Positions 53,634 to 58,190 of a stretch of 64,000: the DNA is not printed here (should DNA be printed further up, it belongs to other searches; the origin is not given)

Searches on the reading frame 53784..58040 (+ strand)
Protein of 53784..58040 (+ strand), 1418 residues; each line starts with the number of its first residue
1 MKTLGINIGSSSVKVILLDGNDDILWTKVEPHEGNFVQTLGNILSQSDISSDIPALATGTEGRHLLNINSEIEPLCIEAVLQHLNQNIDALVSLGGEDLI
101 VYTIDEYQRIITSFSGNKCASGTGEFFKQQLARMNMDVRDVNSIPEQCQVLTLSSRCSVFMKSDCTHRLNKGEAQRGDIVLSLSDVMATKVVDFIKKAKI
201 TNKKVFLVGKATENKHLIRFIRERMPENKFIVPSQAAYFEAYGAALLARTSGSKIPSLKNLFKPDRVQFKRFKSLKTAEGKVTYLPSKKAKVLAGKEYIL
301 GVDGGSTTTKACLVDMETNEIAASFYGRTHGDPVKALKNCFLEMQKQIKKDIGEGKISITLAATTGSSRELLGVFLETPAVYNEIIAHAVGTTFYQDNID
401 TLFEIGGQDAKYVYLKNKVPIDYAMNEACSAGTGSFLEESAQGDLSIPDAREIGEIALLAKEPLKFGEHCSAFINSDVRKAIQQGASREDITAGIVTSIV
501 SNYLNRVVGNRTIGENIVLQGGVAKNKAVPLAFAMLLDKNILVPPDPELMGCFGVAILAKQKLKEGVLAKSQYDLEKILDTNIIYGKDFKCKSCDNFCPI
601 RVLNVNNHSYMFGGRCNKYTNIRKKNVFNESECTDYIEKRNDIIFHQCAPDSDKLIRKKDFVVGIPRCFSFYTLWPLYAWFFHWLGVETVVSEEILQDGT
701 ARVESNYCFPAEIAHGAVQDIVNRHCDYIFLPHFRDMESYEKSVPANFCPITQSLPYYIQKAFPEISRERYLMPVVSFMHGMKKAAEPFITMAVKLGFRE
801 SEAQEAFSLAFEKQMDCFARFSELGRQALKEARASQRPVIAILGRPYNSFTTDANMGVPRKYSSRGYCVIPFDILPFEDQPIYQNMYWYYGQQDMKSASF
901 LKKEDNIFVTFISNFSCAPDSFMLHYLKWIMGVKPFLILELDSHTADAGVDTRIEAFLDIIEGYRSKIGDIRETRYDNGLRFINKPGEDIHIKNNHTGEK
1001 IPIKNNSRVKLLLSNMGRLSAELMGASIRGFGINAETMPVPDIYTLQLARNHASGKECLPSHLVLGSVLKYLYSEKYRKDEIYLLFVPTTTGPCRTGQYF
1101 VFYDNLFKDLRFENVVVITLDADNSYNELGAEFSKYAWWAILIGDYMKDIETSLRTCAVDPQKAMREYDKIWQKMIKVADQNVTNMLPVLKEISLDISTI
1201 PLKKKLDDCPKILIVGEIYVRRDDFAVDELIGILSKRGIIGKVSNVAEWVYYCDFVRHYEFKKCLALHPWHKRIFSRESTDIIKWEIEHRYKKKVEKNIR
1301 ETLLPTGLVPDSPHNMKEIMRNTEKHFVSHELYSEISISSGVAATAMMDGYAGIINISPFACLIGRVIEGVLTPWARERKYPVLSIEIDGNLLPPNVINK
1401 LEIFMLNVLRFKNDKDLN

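Call 41: search_protein_families(library=pfam, proteins=[window:53784-58040:+], max_evalue=0.00001)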
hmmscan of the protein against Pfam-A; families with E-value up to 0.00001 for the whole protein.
window:53784-58040:+ (1418 aa): 2 families
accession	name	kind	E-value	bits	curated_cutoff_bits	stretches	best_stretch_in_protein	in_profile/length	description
PF01869.26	BcrAD_BadFG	-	4.5e-50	171.1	31.5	2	300-559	1-271/271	BadF/BadG/BcrA/BcrD ATPase family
PF09989.15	DUF2229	-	2.3e-48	165.1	29.4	1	663-874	2-217/218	CoA enzyme activase uncharacterised domain (DUF2229)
